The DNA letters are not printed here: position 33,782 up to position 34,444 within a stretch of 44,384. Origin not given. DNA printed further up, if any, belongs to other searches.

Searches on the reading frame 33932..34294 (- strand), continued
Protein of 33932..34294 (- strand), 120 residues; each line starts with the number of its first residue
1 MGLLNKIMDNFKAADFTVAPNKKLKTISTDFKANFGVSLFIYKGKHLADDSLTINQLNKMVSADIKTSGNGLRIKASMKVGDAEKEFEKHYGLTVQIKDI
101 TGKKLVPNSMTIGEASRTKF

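Call 20: find_related_loci(query=A1, collection=genome_contigs, flank=10000)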
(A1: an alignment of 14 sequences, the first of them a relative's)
Query A1 (379 aa) in genome_contigs; peptide patterns used: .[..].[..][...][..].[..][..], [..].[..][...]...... (x = any residue, [..] = any of these).
163 stretches matched a pattern; 84 encode a relative of the query (tblastn E <= 1e-3); the best 80 are kept; 80 distinct loci.
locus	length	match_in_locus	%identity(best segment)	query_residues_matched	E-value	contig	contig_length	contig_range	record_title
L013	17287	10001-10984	78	49-379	2e-174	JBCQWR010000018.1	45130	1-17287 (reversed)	MAG: Rikenellaceae bacterium isolate MAG397 NODE_470_length_45131_cov_1.474428, whole genome shotgun sequence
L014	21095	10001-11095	43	9-379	4e-94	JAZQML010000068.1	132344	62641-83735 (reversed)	MAG: Alistipes sp. isolate T1900044606_TS20190072.MAGScoT_cleanbin_000018 SGB_741_k141_656279, whole genome shotgun sequ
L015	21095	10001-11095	42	9-379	1e-93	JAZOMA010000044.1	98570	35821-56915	MAG: Alistipes sp. isolate T1900045651_YK20190345.MAGScoT_cleanbin_000023 SGB_8204_k141_2075713, whole genome shotgun se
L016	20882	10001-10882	49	80-379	5e-93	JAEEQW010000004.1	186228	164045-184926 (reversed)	MAG: Bacteroidales bacterium isolate Tb.RUG.344 NODE_84_length_186228_cov_1.883450, whole genome shotgun sequence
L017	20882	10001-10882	49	80-379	2e-92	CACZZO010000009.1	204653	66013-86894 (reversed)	MAG: uncultured Bacteroidia bacterium isolate RUG13092 genome assembly, contig: RUG13092_asm_9, whole genome shotgun seq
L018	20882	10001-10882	48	80-379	1e-91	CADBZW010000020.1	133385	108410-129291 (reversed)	MAG: uncultured Bacteroidia bacterium isolate RUG14460 genome assembly, contig: RUG14460_asm_20, whole genome shotgun se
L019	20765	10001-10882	49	80-379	1e-90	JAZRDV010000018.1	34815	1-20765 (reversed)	MAG: Alistipes sp. isolate T1900045505_YK20190199.MAGScoT_cleanbin_000012 SGB_7517_k141_80662, whole genome shotgun sequ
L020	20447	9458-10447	45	48-379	7e-90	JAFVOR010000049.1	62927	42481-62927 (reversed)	MAG: Alistipes sp. isolate RGIG5255 Sheep_Colon-1__c409134, whole genome shotgun sequence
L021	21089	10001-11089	41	5-378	1e-79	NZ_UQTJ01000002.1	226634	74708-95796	Uncultured Bacteroides sp. isolate UMGS630, whole genome shotgun sequence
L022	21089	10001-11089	41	5-378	3e-79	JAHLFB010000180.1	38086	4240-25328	MAG: Candidatus Phocaeicola faecipullorum isolate 17637 A2M15__C313362_L38086, whole genome shotgun sequence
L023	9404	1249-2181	48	61-379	3e-91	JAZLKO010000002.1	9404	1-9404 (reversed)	MAG: Prevotella sp. isolate T1900044959_TA20190016.MAGScoT_cleanbin_000008 SGB_3911_k141_420188, whole genome shotgun se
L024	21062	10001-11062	39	14-379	4e-76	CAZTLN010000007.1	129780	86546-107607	MAG TPA_asm: uncultured Flavobacterium sp. isolate SRP249901_co1_21 genome assembly, contig: NODE_36_length_129780_cov_2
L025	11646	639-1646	39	42-379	8e-73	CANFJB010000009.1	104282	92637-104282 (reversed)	MAG: Bacteroidetes bacterium isolate Jr-14may18-254 genome assembly, contig: Jr-14may18-C245, whole genome shotgun seque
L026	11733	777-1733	40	62-379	7e-71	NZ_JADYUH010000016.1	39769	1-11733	Prevotellamassilia timonensis strain An873 An873_NODE_16_length_39769_cov_31.828698_pilon, whole genome shotgun sequence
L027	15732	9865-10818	40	63-379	2e-70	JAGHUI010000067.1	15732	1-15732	MAG: Candidatus Minthosoma equi isolate E4_MB2_18 c_000000032350, whole genome shotgun sequence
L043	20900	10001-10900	40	80-379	3e-66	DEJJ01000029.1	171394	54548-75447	MAG TPA_asm: Porphyromonadaceae bacterium UBA2751 UBA2751_contig_4006, whole genome shotgun sequence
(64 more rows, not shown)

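Call 26: find_related_loci(query=A2, collection=metagenome_contigs, flank=8000)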
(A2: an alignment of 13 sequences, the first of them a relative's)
Query A2 (209 aa) in metagenome_contigs; peptide patterns used: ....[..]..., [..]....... (x = any residue, [..] = any of these).
600 stretches matched a pattern (row limit reached: there are more); 488 encode a relative of the query (tblastn E <= 1e-3); the best 80 are kept; 80 distinct loci.
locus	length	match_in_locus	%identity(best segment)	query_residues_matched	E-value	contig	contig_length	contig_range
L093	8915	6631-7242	56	8-209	4e-74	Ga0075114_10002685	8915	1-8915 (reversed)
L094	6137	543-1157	56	1-203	5e-74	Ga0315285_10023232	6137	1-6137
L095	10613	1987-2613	55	1-207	1e-73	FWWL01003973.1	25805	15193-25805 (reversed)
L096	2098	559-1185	53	1-207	2e-74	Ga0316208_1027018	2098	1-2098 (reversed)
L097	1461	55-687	56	1-209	5e-76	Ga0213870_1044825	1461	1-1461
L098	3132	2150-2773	54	2-207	3e-72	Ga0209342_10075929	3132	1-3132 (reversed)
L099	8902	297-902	55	8-207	5e-72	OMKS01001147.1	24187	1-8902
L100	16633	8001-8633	53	1-209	5e-72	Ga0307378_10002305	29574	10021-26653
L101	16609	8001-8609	56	7-207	5e-72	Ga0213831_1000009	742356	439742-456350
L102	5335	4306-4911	55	8-207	5e-72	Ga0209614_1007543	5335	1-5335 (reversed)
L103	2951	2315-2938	54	2-207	2e-72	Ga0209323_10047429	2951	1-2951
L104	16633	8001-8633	53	1-209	5e-72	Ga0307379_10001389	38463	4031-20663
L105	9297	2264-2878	55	1-206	1e-71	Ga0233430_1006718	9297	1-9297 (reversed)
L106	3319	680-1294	55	1-206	8e-72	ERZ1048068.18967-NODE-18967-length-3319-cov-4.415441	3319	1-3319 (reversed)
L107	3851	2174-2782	54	1-201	4e-71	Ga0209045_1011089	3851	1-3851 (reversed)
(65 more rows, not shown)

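Call 27: find_related_loci(query=A2, collection=viral_contigs, flank=8000)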
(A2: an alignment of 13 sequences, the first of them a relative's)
Query A2 (209 aa) in viral_contigs; peptide patterns used: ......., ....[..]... (x = any residue, [..] = any of these).
64 stretches matched a pattern; 3 encode a relative of the query (tblastn E <= 1e-3); 3 distinct loci.
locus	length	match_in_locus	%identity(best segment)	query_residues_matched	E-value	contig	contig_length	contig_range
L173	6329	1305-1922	41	1-206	1e-48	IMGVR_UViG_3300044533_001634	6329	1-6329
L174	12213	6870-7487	39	1-206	2e-47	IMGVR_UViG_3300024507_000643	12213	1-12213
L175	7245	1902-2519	39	1-206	2e-47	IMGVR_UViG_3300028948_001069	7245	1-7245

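Call 37: search_protein_families(library=pfam, proteins=[L013:10997-12115:+, L016:12100-12810:+, L043:8273-9856:+, L016:8104-9468:+, L016:7397-8023:-, L007:5873-6535:+, L007:7319-7939:+, L007:12768-13145:+, L007:5509-5871:+, L007:6587-6898:+], max_evalue=0.01)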
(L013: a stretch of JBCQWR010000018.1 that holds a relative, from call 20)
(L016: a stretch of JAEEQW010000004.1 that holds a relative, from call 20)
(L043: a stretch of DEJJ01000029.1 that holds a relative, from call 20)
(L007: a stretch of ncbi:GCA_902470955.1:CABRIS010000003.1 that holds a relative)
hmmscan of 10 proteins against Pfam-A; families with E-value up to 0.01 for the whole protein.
L013:10997-12115:+ (372 aa): 0 families

L016:12100-12810:+ (236 aa): 0 families

L043:8273-9856:+ (527 aa): 2 families
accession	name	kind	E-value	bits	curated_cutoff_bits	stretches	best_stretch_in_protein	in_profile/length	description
PF07885.22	Ion_trans_2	-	0.00011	22.4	22.5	1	66-146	2-78/79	Ion channel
PF00520.37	Ion_trans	-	0.0017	18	25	1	40-148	110-236/241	Ion transport protein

L016:8104-9468:+ (454 aa): 9 families
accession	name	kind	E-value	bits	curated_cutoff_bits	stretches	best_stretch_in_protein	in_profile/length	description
PF00069.31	Pkinase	-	1.4e-33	116.9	31.7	1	41-210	22-191/263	Protein kinase domain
PF07714.23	PK_Tyr_Ser-Thr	-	5.4e-22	78.8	23.1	1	46-235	31-222/258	Protein tyrosine and serine/threonine kinase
PF01636.29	APH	-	4.4e-09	36.9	23.2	2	38-137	15-110/239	Phosphotransferase enzyme family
PF01163.29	RIO1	-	2e-08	34.5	22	1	66-164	56-149/187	RIO domain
PF03109.22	ABC1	-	8.3e-08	32.1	22.9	1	97-166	145-214/244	ABC1 atypical kinase-like domain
PF06293.20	Kdo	-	7.1e-06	26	21.3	1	63-164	56-167/207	Lipopolysaccharide kinase (Kdo/WaaP) family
PF10707.15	YrbL-PhoP_reg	-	0.00015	21.9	31.5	1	78-157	62-143/185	PhoP regulatory network protein YrbL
PF01633.27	Choline_kinase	-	0.0002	21.2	29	1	124-166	148-191/300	Choline/ethanolamine kinase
PF17667.7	Pkinase_fungal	-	0.0013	18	24.1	1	119-205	284-382/387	Fungal protein kinase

L016:7397-8023:- (208 aa): 1 family
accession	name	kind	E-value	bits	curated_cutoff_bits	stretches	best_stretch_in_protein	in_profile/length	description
PF22078.1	Ribosomal_bL9m_C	-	0.0048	17.3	27.7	1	132-173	9-50/86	Large ribosomal subunit protein bL9m C-terminal domain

L007:5873-6535:+ (220 aa): 0 families

L007:7319-7939:+ (206 aa): 0 families

L007:12768-13145:+ (125 aa): 0 families

L007:5509-5871:+ (120 aa): 0 families

L007:6587-6898:+ (103 aa): 0 families

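Call 38: predict_structure(alignment_id=A1)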
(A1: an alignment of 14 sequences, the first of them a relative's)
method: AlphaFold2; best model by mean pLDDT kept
length: 379 residues; sequences in the alignment: 14
mean_pLDDT: 74.1   pTM: 0.63
mean pLDDT of the five models: 74.1, 72.8, 71.7, 71.3, 71.2
residues with pLDDT >= 90: 93; 70-90: 171; 50-70: 37; < 50: 78
segments of 3 or more residues with pLDDT < 50: 1-39, 50-84, 167-169
pLDDT, mean of each block of 10 residues (from residue 1): 42 42 37 41 52 37 32 39 61 91 82 73 84 89 87 74 50 67 86 83 81 88 88 70 84 88 86 91 90 92 94 87 92 82 86 94 85 88
secondary structure, 60 per line:
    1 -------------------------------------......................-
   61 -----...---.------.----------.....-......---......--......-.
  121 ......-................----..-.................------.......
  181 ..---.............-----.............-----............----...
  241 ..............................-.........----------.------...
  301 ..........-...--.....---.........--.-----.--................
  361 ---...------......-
elements in order: H38-59 E90-94 H96-101 E105-110 E113-118 H120-126 H128-143 H151-167 H174-182 E186-198 E204-216 E222-233 H238-270 E272-280 H299-310 E317-321 E325-333 H345-360 E364-366 E373-378

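Call 44: fold_search(model_id=the predicted structure, library=pdb)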
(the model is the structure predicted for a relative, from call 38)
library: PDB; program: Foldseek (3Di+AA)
matches with E <= 10: 665; with E <= 0.001: 13
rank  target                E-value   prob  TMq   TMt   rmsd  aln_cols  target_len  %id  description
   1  3w1e                  1.3e-04  1.00  0.27  0.29  14.8       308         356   10  Structure of FlgT, a flagellar basal body component protein (released 2013-04-03)
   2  8z5n_0                1.3e-04  1.00  0.25  0.27  15.0       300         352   10  Cryo-EM structure of the LPHT ring (released 2025-10-22)
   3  4hrv_B                1.8e-04  1.00  0.25  0.54   6.7       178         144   15  Crystal Structure of Lipoprotein GNA1162 from Neisseria meningitidis (released 2013-04-24)
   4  8t8d_B                2.1e-04  1.00  0.22  0.41   9.1       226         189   14  Structure of Helicobacter pylori adhesin A, HpaA (released 2024-01-31)
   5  4uv2_N                2.7e-04  0.99  0.20  0.30  12.9       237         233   11  Structure of the curli transport lipoprotein CsgG in a non-lipidated, pre-pore conformation (released 2014-09-24)
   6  3bgh_B                3.2e-04  0.99  0.21  0.35   8.9       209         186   10  Crystal structure of putative neuraminyllactose-binding hemagglutinin homolog from Helicobacter pylori (released 2007-12-11)
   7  3bgh_A                3.9e-04  1.00  0.24  0.41   7.7       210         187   10  Crystal structure of putative neuraminyllactose-binding hemagglutinin homolog from Helicobacter pylori (released 2007-12-11)
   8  2iqi_F                4.6e-04  1.00  0.24  0.44  10.2       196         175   11  Crystal structure of protein XCC0632 from Xanthomonas campestris, Pfam DUF330 (released 2006-11-07)
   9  8t8d_A                6.2e-04  1.00  0.23  0.38  10.0       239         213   13  Structure of Helicobacter pylori adhesin A, HpaA (released 2024-01-31)
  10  8t8d_D                6.6e-04  1.00  0.21  0.40  11.3       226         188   12  Structure of Helicobacter pylori adhesin A, HpaA (released 2024-01-31)
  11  4uv2_A                6.9e-04  0.97  0.20  0.30  13.1       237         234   10  Structure of the curli transport lipoprotein CsgG in a non-lipidated, pre-pore conformation (released 2014-09-24)
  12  8t8d_C                7.8e-04  1.00  0.23  0.39   9.4       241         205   10  Structure of Helicobacter pylori adhesin A, HpaA (released 2024-01-31)
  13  4uv2_P                8.8e-04  0.97  0.21  0.34  13.5       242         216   12  Structure of the curli transport lipoprotein CsgG in a non-lipidated, pre-pore conformation (released 2014-09-24)
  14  4uv2_F                1.0e-03  0.96  0.20  0.30  12.8       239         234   12  Structure of the curli transport lipoprotein CsgG in a non-lipidated, pre-pore conformation (released 2014-09-24)
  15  4uv2_B                1.1e-03  0.95  0.19  0.27  13.2       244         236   10  Structure of the curli transport lipoprotein CsgG in a non-lipidated, pre-pore conformation (released 2014-09-24)
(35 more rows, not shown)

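Call 55: search_protein_families(library=pfam, alignment_id=A3, max_evalue=0.0001)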
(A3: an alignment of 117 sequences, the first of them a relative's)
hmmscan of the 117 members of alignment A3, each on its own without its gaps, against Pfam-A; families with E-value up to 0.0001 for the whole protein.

A. member 1, L013:12868-13104:+ (79 aa): 0 families

B. families by the number of members that match (of 117 scanned): 62 families (the first 25 are shown)
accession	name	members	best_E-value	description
PF00520.37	Ion_trans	6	1.2e-46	Ion transport protein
PF13306.12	LRR_5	4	2.6e-109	BspA type Leucine rich repeat region (6 copies)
PF14903.11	WG_beta_rep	3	4.3e-34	WG containing repeat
PF07690.21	MFS_1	3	3.4e-23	Major Facilitator Superfamily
PF07885.22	Ion_trans_2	3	4.6e-17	Ion channel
PF00854.27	PTR2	3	2.8e-14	POT family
PF04468.17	PSP1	2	4.5e-29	PSP1 C-terminal conserved region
PF00578.27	AhpC-TSA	2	5.7e-25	AhpC/TSA family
PF00085.26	Thioredoxin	2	1.8e-24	Thioredoxin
PF08534.16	Redoxin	2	1.3e-18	Redoxin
PF13905.12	Thioredoxin_8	2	1.1e-17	Thioredoxin-like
PF14109.11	GldH_lipo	2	1.7e-09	GldH lipoprotein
PF14281.12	PDDEXK_4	2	7.7e-09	PD-(D/E)XK nuclease superfamily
PF13098.12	Thioredoxin_2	2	1.4e-08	Thioredoxin-like domain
PF02127.20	Peptidase_M18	1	8.5e-126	Aminopeptidase I zinc metalloprotease (M18)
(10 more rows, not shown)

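Call 56: search_protein_families(library=padloc, alignment_id=A3, max_evalue=0.00001)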
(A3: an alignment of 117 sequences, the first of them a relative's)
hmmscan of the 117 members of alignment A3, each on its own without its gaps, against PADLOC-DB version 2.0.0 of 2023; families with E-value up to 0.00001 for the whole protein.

A. member 1, L013:12868-13104:+ (79 aa): 0 families

B. families by the number of members that match (of 117 scanned): 29 families (the first 25 are shown)
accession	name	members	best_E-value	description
PDLC04911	PDC-S11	3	1.6e-55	-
PDLC04914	PDC-S11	3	2.3e-50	-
PDLC04912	PDC-S11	3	5e-46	-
PDLC04972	PDC-S26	2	1.6e-11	-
PDLC04977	PDC-S26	2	4.1e-10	-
PDLC03210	mREase_II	1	1.9e-74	Type II methyl-directed restriction enzyme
PDLC03767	RT_UG29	1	1.8e-48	DRT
PDLC03800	RTasDnaG-like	1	2.7e-35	DRT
PDLC04031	PD-T4-3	1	5.3e-32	-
PDLC02196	IetA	1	3.5e-30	-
PDLC02195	IetA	1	3.1e-28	-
PDLC04435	PDC-M13A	1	5e-25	-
PDLC03211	mREase_II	1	2.6e-21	Type II methyl-directed restriction enzyme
PDLC03014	subtilase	1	9.7e-21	-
PDLC04903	PDC-S09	1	4.3e-19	-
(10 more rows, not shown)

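Call 57: search_solved_structures(query=A2, max_evalue=1)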
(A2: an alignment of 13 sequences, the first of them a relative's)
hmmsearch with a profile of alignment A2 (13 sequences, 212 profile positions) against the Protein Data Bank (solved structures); distinct sequences matched with E-value up to 1: 0.

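Call 59: search_solved_structures(query=window:33932-34294:-, max_evalue=5)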
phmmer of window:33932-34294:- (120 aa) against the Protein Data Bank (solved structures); distinct sequences matched with E-value up to 5: 1.
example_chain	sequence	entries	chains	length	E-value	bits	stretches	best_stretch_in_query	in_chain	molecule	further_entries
4q3o_A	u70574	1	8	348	1.6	12.3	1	85-110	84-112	MGS-MT1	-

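Call 60: search_solved_structures(query=L013:10997-12112:+, max_evalue=5)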
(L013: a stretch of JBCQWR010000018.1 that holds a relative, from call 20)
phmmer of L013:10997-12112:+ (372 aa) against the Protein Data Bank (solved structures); distinct sequences matched with E-value up to 5: 4.
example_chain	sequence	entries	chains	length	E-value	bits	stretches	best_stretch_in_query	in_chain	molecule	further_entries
1xwm_A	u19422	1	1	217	0.49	12.9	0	146-186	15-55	phosphate uptake regulator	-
3zkk_A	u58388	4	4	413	0.91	12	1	11-166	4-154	XOS BINDING PROTEIN | PUTATIVE SUGAR TRANSPORTER SOLUTE-BINDING PROTEIN | SUGAR TRANSPORTER SOLUTE-BINDING PROTEIN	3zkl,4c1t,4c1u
4bwd_A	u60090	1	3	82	0.93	12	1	288-338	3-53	SHORT COILED-COIL PROTEIN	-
4to8_A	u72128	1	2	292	1.3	11.5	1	180-235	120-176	Fructose-1,6-bisphosphate aldolase, class II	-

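Call 61: find_homologous_proteins(query=P0001, max_evalue=0.001)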
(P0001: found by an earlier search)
Query P0001 (120 aa): 676 proteins with E <= 0.001 among 686 candidates; the best 120 are listed.
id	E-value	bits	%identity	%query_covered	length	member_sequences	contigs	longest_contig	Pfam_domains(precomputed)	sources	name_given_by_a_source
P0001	2.6e-70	251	100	100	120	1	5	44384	-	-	-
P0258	2.1e-59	216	87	100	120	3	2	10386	-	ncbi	-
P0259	1.1e-54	201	78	100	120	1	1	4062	-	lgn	-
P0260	5.3e-51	189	76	100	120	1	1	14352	-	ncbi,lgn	-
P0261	2.6e-49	184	74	100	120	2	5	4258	-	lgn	-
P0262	2.5e-47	177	73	100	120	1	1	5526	-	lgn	-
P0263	2.5e-44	168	68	100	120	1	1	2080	-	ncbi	-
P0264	6.3e-43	163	65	100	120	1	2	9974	-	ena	-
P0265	6.5e-43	163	64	100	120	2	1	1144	-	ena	-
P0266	1.4e-42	162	65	100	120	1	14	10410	-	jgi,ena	-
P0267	1.9e-42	162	64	100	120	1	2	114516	-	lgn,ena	-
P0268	4.4e-42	161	64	100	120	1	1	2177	-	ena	-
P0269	6.8e-42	160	63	100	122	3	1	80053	-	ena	-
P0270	9.0e-42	160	63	100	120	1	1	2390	-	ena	-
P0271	1.6e-41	159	63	100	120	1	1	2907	-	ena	-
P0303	9.0e-40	153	63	100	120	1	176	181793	-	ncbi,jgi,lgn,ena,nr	ncbi:MAG: hypothetical protein IKV77_07170 [Alistipes sp.]|jgi:hypothetical protein|nr:hypothetical 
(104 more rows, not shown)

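Call 62: find_encoding_contigs(protein=P0258, flank=10000, max_places=2)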
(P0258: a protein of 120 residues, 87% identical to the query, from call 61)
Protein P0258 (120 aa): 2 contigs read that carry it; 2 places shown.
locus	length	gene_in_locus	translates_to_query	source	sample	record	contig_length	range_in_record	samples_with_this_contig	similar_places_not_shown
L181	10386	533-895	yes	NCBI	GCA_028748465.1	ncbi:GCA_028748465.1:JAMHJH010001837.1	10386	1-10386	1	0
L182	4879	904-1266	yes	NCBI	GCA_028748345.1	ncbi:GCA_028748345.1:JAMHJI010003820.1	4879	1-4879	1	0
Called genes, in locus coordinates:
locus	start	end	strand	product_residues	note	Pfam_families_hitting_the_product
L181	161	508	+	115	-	-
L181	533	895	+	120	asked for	-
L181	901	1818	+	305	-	PF05359:DUF748 (faint), PF00691:OmpA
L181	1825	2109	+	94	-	-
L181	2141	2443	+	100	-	-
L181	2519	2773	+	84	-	-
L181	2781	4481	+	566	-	PF00520:Ion_trans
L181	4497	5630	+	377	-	PF19672:DUF6175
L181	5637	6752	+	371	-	-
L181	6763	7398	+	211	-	-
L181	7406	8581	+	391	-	PF14281:PDDEXK_4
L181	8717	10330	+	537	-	PF22842:Pel9A-like_beta_helix, PF14592:Chondroitinas_B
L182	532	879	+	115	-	-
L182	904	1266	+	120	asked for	-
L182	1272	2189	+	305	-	PF05359:DUF748 (faint), PF00691:OmpA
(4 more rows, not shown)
